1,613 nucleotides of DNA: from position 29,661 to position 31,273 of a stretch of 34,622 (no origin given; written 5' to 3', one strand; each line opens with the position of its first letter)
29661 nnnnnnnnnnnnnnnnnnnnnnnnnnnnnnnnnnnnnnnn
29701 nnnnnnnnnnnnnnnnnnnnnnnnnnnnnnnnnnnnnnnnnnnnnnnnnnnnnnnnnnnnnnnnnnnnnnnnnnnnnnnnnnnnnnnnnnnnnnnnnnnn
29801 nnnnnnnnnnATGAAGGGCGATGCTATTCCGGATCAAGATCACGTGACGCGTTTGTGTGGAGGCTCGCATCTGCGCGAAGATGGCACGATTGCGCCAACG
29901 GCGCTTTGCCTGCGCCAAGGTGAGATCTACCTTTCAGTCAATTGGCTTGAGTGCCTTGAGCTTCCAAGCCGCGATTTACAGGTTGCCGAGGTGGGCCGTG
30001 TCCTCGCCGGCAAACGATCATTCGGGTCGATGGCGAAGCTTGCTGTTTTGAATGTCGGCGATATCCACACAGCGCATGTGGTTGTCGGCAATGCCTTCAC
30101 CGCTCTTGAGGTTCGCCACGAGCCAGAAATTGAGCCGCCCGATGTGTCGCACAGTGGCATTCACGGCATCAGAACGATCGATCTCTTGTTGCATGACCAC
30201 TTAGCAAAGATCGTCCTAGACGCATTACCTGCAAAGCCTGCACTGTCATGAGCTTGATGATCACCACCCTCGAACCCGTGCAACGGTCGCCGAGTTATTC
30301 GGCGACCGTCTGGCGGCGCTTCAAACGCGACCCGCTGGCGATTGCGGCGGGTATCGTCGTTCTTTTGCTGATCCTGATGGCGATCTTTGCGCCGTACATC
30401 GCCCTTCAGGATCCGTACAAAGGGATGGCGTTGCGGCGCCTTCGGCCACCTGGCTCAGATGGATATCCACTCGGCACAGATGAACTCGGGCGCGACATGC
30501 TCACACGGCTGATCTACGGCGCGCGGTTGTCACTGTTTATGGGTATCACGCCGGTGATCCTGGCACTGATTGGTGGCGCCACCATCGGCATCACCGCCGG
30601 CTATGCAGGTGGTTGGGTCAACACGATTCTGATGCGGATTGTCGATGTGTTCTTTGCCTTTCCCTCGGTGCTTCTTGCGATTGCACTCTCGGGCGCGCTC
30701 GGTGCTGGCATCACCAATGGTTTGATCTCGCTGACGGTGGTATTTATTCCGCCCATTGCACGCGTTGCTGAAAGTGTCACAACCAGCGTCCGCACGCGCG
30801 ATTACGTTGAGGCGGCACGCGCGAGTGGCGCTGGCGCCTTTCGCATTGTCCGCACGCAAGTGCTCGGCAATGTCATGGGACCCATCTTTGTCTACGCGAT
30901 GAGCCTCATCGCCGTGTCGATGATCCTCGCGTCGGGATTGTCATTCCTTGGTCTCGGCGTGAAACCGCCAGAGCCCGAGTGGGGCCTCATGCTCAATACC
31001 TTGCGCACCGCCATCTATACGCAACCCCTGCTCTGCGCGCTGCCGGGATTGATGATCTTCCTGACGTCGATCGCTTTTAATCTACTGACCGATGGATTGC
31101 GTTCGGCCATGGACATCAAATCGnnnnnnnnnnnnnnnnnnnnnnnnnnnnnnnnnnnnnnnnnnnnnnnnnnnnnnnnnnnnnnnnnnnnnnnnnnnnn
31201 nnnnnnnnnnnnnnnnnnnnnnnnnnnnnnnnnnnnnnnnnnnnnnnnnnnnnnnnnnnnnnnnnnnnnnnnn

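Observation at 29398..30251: Two-gene cassette of unknown function wedged between the DppB-type and DppC-type permease genes of an ABC importer operon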

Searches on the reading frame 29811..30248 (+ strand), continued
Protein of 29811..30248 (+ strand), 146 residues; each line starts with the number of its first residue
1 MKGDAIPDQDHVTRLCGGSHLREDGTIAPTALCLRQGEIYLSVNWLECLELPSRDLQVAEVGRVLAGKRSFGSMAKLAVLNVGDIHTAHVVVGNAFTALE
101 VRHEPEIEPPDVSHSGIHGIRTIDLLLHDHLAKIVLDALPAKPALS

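Call 79: search_protein_families(library=pfam, alignment_id=A6, max_evalue=0.00001)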
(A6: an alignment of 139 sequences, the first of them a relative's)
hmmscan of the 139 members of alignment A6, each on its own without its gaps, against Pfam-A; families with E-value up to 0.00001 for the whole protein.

A. member 1, L001:5229-5549:+ (107 aa): 1 family
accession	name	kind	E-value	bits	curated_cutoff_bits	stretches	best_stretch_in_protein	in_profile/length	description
PF01381.28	HTH_3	-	2.6e-07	31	23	1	19-71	1-53/55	Helix-turn-helix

B. families by the number of members that match (of 139 scanned): 132 families (the first 25 are shown)
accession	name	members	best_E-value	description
PF13378.12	MR_MLE_C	3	2e-48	Enolase C-terminal domain-like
PF02746.21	MR_MLE_N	3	8.9e-13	Mandelate racemase / muconate lactonizing enzyme, N-terminal domain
PF02979.21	NHase_alpha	2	8.5e-64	Nitrile hydratase, alpha chain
PF00106.31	adh_short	2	1.1e-42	short chain dehydrogenase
PF02386.22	TrkH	2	6.4e-32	Cation transport protein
PF13561.12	adh_short_C2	2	7.9e-29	Enoyl-(Acyl carrier protein) reductase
PF00583.31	Acetyltransf_1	2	4.8e-20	Acetyltransferase (GNAT) family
PF13508.13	Acetyltransf_7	2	1.4e-14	Acetyltransferase (GNAT) domain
PF08659.16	KR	2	2.5e-13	KR domain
PF00270.35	DEAD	2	2e-11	DEAD/DEAH box helicase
PF08666.17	SAF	2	3.1e-09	SAF domain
PF05721.19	PhyH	2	7.7e-09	Phytanoyl-CoA dioxygenase (PhyH)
PF00375.23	SDF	1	7.4e-139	Sodium:dicarboxylate symporter family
PF00152.25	tRNA-synt_2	1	3.9e-123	tRNA synthetases class II (D, K and N)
PF00113.28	Enolase_C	1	1.7e-122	Enolase, C-terminal TIM barrel domain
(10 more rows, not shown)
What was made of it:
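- On Type II toxin-antitoxin system: 132 Pfam families among 139 flanking proteins (call 79).
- On Catalogued anti-phage defence systems (PADLOC-DB 2.0): Most of the 75 loci surveyed have housekeeping neighbours (call 79).
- Flanking genes are mostly housekeeping (call 79).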

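Call 80: search_dna_similar(query=window:29811-30248:+, collection=plasmids, mode=protein, max_evalue=0.001, max_rows=30)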
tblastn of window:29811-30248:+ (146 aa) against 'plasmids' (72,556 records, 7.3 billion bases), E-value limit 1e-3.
No match.

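Call 81: search_dna_similar(query=window:29811-30248:+, collection=phages, mode=protein, max_evalue=0.01, max_rows=20)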
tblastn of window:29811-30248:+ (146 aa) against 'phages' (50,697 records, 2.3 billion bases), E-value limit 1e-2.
No match.

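Call 82: find_related_loci(query=A1, collection=viral_contigs, flank=6000)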
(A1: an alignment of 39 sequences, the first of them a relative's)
Query A1 (146 aa) in viral_contigs; peptide patterns used: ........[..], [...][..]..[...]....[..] (x = any residue, [..] = any of these).
21 stretches matched a pattern, but none encodes a relative of the query by tblastn (E <= 1e-3).
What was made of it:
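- The family is absent from 72,556 plasmids, 50,697 phage genomes and IMG/VR (calls 80-82), where toxin-antitoxin and defence modules are usually common. The family is absent from plasmids and phages (calls 80-82).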

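Call 88: list_cluster_members(proteins=[P0038, P0011, P0026, P0033, P0191, P0192, P0209, P0285, P0290, P0267])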
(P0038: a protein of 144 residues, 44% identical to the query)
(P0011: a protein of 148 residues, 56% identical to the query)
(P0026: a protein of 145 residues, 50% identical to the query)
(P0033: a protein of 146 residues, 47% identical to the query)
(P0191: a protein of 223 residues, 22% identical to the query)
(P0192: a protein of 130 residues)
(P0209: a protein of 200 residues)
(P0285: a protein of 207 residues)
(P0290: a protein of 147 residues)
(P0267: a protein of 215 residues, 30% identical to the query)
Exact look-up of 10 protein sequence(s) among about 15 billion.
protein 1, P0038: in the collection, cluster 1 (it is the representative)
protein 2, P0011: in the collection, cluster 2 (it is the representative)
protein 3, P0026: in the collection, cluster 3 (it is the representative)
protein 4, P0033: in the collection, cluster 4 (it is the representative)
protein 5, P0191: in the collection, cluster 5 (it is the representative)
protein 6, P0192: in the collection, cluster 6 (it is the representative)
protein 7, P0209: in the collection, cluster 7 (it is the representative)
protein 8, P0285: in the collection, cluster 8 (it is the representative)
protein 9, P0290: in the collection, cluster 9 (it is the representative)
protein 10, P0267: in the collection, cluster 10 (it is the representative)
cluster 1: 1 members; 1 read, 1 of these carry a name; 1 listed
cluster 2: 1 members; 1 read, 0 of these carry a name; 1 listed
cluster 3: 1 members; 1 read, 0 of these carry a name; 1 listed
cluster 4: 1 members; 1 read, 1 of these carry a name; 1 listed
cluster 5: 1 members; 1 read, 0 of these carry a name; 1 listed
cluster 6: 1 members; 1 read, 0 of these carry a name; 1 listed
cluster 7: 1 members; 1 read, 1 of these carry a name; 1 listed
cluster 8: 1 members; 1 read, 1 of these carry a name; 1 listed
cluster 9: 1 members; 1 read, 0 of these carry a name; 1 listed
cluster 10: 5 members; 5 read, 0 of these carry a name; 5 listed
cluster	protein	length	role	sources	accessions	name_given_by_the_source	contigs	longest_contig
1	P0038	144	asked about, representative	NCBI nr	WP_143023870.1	hypothetical protein [Pseudomonas benzenivorans]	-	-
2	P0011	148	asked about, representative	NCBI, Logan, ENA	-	-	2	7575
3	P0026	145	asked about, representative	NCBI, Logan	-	-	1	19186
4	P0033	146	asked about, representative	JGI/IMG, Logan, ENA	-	hypothetical protein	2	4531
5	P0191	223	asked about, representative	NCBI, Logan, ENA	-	-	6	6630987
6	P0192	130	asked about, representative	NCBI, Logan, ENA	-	-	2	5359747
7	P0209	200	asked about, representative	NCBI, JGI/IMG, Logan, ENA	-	hypothetical protein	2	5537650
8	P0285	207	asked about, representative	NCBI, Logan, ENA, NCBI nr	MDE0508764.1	MAG: hypothetical protein OXI17_09040 [Gammaproteobacteria bacterium] | hypothetical protein [Gammaproteobacteria bacterium]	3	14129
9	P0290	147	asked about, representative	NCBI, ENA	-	-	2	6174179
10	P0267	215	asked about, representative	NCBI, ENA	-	-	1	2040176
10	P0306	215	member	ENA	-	-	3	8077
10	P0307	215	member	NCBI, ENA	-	-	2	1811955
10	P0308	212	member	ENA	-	-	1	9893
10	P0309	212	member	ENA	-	-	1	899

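Call 100: search_protein_families(library=pfam, proteins=[L042:6569-7516:+, L046:6273-7226:+, L055:6652-7473:+, L051:4192-6981:+, L057:7038-7562:+, L059:6791-7405:+, L071:6723-7373:+, L082:6736-7311:+, L087:6692-7417:+, L043:6518-7225:+], max_evalue=0.01)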
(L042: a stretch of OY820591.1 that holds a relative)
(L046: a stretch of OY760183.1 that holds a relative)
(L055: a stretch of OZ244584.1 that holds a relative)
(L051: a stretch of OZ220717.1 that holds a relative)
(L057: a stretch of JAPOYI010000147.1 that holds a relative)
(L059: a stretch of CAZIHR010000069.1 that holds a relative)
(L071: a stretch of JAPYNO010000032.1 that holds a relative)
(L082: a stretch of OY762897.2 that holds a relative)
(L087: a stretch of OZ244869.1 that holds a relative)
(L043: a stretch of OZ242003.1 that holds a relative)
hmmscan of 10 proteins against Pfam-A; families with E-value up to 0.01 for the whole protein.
L042:6569-7516:+ (316 aa): 4 families
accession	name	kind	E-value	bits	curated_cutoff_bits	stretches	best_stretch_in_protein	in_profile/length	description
PF12697.13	Abhydrolase_6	-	1.4e-07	32.8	26.3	1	99-201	12-94/217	Alpha/beta hydrolase family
PF12146.15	Hydrolase_4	-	7.9e-07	29.1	27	1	103-197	22-115/239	Serine aminopeptidase, S33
PF00561.26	Abhydrolase_1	-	0.0026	17.9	25.8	0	96-192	11-106/245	alpha/beta hydrolase fold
PF20408.4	Abhydrolase_11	-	0.0033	17.6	27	1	98-198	17-115/193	Alpha/beta hydrolase domain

L046:6273-7226:+ (318 aa): 0 families

L055:6652-7473:+ (274 aa): 2 families
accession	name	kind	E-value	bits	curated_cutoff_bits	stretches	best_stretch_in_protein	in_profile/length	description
PF00378.25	ECH_1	-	1.9e-40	139.2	27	1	11-224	3-210/251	Enoyl-CoA hydratase/isomerase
PF16113.10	ECH_2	-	2.5e-16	60.5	27.2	1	15-206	2-190/335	Enoyl-CoA hydratase/isomerase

L051:4192-6981:+ (930 aa): 2 families
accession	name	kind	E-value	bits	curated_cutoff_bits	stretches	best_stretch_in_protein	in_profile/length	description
PF01326.24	PPDK_N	-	2e-92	310.4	27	1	22-325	2-315/328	Pyruvate phosphate dikinase, AMP/ATP-binding domain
PF00391.29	PEP-utilizers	-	1.1e-23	83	23.1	1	852-922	2-72/72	PEP-utilising enzyme, mobile domain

L057:7038-7562:+ (175 aa): 0 families

L059:6791-7405:+ (205 aa): 1 family
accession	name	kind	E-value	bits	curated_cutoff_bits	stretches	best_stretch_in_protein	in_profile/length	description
PF23966.1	DUF7294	-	0.00038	20.9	27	1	154-184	19-49/66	Domain of unknown function (DUF7294)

L071:6723-7373:+ (217 aa): 0 families

L082:6736-7311:+ (192 aa): 0 families

L087:6692-7417:+ (242 aa): 1 family
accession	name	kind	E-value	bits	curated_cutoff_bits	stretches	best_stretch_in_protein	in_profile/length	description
PF02683.22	DsbD_TM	-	1.1e-16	61.3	27.1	1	6-220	5-216/219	Cytochrome C biogenesis protein transmembrane domain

L043:6518-7225:+ (236 aa): 0 families

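Call 102: search_dna_similar(query=L025:754-1563:+, collection=plasmids, mode=protein, max_evalue=0.00001, max_rows=25)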
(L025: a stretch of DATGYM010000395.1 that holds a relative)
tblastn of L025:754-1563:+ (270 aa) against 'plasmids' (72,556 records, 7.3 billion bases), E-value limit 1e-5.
Records with a match: 1; places in all: 1; records where one place covers at least 80% of the query: 0.
Best place of each record, by identity: <60% 1.
By first word of the organism name: Mycobacterium 1.
By predicted mobility (MOB-suite, as given by PLSDB): non-mobilizable 1.
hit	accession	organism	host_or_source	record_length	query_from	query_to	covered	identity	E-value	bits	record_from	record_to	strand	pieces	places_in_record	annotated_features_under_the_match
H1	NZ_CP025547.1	Mycobacterium paragordonae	Homo sapiens,cultured bacteria,sputum ...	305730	10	169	59%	30.3%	6e-15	82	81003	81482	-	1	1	TIGR04255 family protein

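Call 104: get_annotated_region(hit=H1, flank=4000)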
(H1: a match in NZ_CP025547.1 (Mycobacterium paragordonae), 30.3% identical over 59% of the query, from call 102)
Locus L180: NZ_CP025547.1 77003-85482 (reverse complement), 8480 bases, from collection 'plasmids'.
description: Mycobacterium paragordonae strain 49061 plasmid unnamed1, complete sequence
organism: Mycobacterium paragordonae (NCBI taxid 1389713)
taxonomy: Bacteria; Actinomycetota; Actinomycetes; Mycobacteriales; Mycobacteriaceae; Mycobacterium; Mycobacterium paragordonae
host: -; source: Homo sapiens,cultured bacteria,sputum sample; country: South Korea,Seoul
typing (MOB-suite, as given by PLSDB): non-mobilizable
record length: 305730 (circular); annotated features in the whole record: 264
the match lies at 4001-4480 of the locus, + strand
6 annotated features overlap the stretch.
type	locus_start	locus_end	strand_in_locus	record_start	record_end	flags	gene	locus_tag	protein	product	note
CDS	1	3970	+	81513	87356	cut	mobF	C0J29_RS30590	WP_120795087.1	MobF family relaxase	-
CDS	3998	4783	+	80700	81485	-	-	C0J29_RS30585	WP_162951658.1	TIGR04255 family protein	-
CDS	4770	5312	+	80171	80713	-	-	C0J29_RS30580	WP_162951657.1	hypothetical protein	-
CDS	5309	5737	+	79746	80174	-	-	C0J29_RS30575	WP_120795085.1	hypothetical protein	-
CDS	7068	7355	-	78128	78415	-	-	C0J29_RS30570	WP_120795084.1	hypothetical protein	-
CDS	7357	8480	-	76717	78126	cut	-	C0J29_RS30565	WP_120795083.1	type IV secretory system conjugative DNA transfer family protein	-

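Call 116: search_solved_structures(query=A7, max_evalue=10, show_alignments=2)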
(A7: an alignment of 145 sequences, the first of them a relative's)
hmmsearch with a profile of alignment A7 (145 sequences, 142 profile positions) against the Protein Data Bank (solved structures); distinct sequences matched with E-value up to 10: 2.
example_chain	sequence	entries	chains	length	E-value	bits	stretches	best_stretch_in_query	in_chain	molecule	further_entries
3i9y_A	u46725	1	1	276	0.18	14.8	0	53-96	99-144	Sensor protein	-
3o1h_A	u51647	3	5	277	0.25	14.3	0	53-96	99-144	Sensor protein TorS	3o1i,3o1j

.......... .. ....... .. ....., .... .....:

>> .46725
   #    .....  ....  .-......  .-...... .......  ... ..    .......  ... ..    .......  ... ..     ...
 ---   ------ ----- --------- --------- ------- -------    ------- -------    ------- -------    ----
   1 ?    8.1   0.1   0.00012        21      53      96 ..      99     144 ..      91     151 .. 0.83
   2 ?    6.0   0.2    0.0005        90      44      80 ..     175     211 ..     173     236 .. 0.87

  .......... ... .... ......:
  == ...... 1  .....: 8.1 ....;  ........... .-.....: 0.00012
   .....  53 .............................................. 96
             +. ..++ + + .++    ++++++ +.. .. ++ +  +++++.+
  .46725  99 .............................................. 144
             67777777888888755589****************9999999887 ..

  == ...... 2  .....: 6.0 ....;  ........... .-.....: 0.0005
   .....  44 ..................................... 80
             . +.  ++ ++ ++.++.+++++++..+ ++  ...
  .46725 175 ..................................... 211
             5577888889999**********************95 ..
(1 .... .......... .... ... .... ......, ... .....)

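Call 119: search_solved_structures(query=L024:7895-11224:+, max_evalue=0.001)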
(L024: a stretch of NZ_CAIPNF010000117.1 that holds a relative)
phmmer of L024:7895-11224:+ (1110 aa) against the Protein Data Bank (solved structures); distinct sequences matched with E-value up to 0.001: 0.

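Call 120: search_solved_structures(query=L065:8447-11245:+, max_evalue=0.001)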
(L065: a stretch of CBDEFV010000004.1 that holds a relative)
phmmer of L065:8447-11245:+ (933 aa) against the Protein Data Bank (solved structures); distinct sequences matched with E-value up to 0.001: 12.
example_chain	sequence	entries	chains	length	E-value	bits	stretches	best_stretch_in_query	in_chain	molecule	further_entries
6k0w_B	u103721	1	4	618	1.2e-16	63.1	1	132-291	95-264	Adenine specific DNA methyltransferase (Mod)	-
4zcf_A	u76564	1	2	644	2e-14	55.8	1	126-291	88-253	Restriction endonuclease EcoP15I, modification subunit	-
7dsu_A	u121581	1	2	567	1.6e-12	49.5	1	118-287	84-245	Mbo45V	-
6pbd_A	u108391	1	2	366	1.7e-09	39.4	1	429-486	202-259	Modification methylase CcrMI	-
2zie_A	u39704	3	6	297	2.3e-05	25.8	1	406-484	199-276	Putative modification methylase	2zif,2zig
8s9n_A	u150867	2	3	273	3.8e-05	25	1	432-484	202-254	DNA cytosine-N4 methyltransferase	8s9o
8s9m_A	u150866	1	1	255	4.9e-05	24.7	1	432-485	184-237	DNA cytosine-N4 methyltransferase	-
8urk_A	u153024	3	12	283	0.00019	22.7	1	428-487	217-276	Methyltransferase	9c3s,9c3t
9c3u_A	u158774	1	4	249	0.00038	21.7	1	427-485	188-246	Methyltransferase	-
1g60_A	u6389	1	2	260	0.00059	21.1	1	429-474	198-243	Adenine-specific Methyltransferase MboIIA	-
5hek_A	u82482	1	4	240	0.00078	20.7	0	429-485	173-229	Adenine specific DNA methyltransferase (DpnA)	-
5hfj_A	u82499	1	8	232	0.00082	20.6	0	429-484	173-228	Adenine specific DNA methyltransferase (DpnA)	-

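Call 121: search_solved_structures(query=L081:8458-11424:+, max_evalue=0.001)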
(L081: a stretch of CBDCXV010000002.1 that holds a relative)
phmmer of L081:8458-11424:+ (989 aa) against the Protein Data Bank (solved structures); distinct sequences matched with E-value up to 0.001: 14.
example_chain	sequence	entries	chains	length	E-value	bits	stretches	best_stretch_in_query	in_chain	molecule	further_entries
6k0w_B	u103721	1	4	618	5.1e-17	64.6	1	134-298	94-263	Adenine specific DNA methyltransferase (Mod)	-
4zcf_A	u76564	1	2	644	7.6e-14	54.1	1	121-300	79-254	Restriction endonuclease EcoP15I, modification subunit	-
7dsu_A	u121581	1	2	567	2e-09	39.4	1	122-291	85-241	Mbo45V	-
6pbd_A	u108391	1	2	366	4.9e-09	38.2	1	428-500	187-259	Modification methylase CcrMI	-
8s9n_A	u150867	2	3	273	4.1e-05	25.2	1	446-498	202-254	DNA cytosine-N4 methyltransferase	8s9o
8s9m_A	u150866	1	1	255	5.6e-05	24.7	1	446-498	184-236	DNA cytosine-N4 methyltransferase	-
5hek_A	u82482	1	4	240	6.1e-05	24.6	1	438-499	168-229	Adenine specific DNA methyltransferase (DpnA)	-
5hfj_A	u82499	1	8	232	6.5e-05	24.5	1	438-498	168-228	Adenine specific DNA methyltransferase (DpnA)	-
1g60_A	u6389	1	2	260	9.6e-05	23.9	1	438-488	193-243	Adenine-specific Methyltransferase MboIIA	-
2zie_A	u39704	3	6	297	0.00013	23.5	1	446-498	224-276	Putative modification methylase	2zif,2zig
8urk_A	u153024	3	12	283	0.00016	23.2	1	441-501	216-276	Methyltransferase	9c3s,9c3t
9c3u_A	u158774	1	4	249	0.0003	22.3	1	441-499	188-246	Methyltransferase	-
1eg2_A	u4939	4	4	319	0.00039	21.9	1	418-490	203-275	MODIFICATION METHYLASE RSRI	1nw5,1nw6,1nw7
1nw8_A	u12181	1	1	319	0.00041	21.9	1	418-490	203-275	MODIFICATION METHYLASE RSRI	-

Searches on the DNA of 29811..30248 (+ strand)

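Call 108: search_dna_similar(query=L021:6563-8450:+, collection=ecoli_genomes, mode=distant, max_evalue=0.00001, max_rows=10)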
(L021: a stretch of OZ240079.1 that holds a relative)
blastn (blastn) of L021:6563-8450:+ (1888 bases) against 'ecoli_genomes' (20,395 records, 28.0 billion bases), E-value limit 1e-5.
No match.
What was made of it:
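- Tried and rejected: No copy found (calls 80-82, 108).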

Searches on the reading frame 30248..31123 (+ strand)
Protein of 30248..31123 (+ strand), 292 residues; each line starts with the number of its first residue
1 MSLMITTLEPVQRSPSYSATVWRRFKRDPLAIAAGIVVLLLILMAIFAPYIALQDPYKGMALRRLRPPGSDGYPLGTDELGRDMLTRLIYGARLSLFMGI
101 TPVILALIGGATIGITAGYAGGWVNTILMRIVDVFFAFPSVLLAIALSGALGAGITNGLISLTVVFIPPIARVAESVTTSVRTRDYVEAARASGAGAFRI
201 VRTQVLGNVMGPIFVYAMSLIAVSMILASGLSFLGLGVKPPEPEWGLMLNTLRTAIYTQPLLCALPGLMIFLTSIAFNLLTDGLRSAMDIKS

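Call 89: search_protein_families(library=pfam, proteins=[window:30248-31123:+], max_evalue=0.00001)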
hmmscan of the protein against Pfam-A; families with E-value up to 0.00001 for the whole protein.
window:30248-31123:+ (292 aa): 2 families
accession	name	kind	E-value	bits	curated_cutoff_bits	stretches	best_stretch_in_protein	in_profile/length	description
PF00528.27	BPD_transp_1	-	9.4e-26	91.1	26.4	1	110-288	1-178/184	Binding-protein-dependent transport system inner membrane component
PF12911.12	OppC_N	-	5.5e-14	52.2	23.9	1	16-67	1-52/53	N-terminal TM domain of oligopeptide transport permease C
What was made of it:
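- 30248..31126 (+): permC, the DppC/OppC-type permease gene directly downstream of the cassette. PF12911 OppC_N and PF00528 BPD_transp_1 (call 89).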
